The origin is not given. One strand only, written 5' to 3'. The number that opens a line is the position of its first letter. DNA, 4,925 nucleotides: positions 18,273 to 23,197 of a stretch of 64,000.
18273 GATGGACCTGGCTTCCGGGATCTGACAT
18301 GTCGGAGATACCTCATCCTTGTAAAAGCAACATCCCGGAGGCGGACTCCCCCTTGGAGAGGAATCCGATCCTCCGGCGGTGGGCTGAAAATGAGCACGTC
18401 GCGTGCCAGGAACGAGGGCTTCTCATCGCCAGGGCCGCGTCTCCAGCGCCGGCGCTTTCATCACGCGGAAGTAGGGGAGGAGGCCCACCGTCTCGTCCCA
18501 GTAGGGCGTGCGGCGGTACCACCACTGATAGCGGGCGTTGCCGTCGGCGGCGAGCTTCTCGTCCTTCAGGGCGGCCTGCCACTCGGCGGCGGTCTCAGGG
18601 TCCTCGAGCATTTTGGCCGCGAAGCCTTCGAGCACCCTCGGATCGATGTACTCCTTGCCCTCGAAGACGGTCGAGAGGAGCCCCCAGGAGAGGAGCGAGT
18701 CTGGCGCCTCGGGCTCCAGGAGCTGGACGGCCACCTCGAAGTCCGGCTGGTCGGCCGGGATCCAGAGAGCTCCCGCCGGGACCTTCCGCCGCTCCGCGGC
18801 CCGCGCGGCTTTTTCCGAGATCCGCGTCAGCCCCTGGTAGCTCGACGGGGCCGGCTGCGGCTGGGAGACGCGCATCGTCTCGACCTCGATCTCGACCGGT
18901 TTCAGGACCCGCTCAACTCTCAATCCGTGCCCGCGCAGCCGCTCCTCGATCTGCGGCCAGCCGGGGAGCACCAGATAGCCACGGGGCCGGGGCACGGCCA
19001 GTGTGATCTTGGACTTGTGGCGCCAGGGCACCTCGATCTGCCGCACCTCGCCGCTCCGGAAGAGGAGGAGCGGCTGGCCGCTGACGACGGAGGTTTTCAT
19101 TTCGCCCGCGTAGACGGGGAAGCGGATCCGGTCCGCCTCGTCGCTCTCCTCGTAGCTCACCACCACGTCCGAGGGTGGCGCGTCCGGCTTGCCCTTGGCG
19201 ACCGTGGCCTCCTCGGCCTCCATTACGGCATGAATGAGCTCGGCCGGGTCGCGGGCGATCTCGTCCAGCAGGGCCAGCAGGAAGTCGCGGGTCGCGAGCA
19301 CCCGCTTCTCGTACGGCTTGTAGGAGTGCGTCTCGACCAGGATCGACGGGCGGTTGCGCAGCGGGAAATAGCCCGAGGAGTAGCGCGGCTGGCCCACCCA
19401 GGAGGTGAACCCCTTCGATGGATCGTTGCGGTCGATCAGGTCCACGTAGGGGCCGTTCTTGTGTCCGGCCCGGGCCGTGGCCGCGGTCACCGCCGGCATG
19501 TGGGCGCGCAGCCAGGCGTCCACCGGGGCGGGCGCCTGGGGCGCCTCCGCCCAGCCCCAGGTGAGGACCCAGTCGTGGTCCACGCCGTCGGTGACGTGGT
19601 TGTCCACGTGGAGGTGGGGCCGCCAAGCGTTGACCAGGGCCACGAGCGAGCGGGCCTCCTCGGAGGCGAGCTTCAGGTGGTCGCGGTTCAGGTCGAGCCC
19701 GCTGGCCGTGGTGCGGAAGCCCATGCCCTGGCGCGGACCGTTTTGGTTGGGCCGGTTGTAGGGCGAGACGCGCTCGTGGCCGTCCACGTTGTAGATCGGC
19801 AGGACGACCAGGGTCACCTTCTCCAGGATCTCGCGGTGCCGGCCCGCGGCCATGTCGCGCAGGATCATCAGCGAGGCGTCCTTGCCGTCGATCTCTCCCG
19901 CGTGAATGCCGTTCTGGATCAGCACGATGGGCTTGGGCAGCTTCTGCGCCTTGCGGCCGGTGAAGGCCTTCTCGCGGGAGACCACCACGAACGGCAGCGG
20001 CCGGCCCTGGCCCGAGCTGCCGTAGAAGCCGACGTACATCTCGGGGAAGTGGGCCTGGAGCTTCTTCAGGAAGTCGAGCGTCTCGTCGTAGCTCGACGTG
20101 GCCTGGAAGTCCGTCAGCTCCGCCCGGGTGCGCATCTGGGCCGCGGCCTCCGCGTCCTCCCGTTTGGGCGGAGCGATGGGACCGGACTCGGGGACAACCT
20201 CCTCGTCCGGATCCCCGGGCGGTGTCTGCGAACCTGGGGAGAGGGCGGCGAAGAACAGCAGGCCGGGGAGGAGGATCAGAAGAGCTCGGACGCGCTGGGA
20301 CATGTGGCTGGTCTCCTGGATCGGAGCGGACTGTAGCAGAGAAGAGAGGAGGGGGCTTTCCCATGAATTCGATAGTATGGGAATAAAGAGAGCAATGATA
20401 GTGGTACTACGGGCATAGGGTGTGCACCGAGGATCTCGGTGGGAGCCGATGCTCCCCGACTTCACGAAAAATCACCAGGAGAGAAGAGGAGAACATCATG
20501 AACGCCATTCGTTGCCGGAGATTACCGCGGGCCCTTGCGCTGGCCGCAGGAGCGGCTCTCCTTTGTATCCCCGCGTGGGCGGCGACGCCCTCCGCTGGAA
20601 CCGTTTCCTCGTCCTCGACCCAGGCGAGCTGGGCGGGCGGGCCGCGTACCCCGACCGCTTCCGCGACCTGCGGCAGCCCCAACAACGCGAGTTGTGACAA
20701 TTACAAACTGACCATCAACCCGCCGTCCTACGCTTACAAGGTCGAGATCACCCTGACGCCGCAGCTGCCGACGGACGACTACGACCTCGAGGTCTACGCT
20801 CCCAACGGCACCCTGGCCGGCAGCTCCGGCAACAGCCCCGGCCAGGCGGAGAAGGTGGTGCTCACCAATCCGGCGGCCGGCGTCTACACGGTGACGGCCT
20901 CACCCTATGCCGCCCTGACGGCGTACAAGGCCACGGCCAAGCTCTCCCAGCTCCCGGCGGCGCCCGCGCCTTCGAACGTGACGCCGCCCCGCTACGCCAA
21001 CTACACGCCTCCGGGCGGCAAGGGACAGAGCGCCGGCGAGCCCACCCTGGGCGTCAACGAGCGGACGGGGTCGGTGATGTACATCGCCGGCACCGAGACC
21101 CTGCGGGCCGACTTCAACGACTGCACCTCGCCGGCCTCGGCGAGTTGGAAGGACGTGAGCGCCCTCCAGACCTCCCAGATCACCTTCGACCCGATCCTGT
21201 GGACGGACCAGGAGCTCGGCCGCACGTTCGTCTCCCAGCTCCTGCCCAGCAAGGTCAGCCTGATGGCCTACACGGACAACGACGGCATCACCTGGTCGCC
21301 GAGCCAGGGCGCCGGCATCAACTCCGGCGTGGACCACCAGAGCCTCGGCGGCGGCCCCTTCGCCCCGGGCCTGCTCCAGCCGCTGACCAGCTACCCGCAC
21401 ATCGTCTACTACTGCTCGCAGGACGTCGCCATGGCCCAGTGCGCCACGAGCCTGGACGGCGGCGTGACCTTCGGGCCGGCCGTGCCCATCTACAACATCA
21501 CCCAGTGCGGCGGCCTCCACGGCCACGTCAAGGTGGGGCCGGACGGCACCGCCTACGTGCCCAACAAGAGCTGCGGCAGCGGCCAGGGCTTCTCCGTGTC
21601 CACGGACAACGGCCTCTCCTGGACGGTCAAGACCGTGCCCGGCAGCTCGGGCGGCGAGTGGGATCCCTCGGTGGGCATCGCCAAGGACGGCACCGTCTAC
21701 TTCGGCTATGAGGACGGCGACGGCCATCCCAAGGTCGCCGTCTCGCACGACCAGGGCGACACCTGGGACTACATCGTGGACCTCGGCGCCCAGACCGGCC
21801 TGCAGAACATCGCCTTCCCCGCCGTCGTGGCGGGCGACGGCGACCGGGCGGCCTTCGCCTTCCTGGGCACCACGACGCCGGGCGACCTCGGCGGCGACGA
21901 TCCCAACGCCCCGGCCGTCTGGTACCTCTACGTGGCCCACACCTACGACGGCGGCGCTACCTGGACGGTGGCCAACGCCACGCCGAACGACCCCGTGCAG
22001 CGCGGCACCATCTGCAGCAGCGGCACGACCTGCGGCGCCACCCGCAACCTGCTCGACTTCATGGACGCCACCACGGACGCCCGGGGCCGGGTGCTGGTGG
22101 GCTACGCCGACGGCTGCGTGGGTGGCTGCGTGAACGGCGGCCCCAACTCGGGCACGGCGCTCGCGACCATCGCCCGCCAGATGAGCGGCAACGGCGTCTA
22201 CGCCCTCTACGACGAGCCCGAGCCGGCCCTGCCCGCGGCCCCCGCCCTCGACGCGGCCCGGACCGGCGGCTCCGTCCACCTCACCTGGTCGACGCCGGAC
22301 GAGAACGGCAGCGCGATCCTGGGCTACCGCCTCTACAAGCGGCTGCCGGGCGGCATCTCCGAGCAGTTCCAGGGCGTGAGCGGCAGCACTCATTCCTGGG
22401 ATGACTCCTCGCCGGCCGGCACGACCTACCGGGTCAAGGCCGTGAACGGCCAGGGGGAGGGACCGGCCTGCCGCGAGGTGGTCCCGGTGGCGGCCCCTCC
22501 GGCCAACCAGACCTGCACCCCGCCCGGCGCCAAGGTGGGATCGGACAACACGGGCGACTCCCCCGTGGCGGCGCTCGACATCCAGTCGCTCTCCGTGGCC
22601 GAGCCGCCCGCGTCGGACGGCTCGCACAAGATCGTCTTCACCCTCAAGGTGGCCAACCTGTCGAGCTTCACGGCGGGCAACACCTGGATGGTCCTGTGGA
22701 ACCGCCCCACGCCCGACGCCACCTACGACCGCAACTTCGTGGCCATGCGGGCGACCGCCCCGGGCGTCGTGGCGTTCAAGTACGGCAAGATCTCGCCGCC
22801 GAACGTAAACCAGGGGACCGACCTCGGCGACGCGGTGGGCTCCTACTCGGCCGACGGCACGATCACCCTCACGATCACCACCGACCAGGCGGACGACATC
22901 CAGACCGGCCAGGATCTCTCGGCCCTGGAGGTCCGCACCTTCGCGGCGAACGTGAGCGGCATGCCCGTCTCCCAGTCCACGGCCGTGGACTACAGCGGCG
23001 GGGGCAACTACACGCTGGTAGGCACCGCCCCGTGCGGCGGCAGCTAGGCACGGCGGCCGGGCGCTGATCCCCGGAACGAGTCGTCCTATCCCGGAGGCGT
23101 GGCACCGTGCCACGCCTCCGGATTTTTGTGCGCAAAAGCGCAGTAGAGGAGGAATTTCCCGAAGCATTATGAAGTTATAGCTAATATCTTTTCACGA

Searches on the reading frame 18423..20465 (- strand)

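Call 8: search_protein_families(library=pfam, proteins=[window:18423-20465:-], max_evalue=0.001)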
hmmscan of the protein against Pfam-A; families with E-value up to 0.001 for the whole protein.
window:18423-20465:- (680 aa): 1 family
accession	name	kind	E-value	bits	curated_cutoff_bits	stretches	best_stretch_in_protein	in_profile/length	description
PF00246.29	Peptidase_M14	-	2e-16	60.9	21.6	1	131-266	3-136/286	Zinc carboxypeptidase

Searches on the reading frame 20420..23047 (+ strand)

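Call 6: search_protein_families(library=pfam, proteins=[window:20420-23047:+], max_evalue=0.001)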
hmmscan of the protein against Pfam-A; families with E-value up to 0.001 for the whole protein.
window:20420-23047:+ (875 aa): 3 families
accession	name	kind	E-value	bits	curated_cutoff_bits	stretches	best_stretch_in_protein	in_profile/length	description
PF02012.26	BNR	-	3.4e-07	29.7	27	0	284-294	2-12/12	BNR/Asp-box repeat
PF13088.12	BNR_2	-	7.5e-06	25.9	31.4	1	342-452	85-201/277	BNR repeat-like domain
PF00041.27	fn3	-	4.7e-05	24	25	0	613-683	10-77/84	Fibronectin type III domain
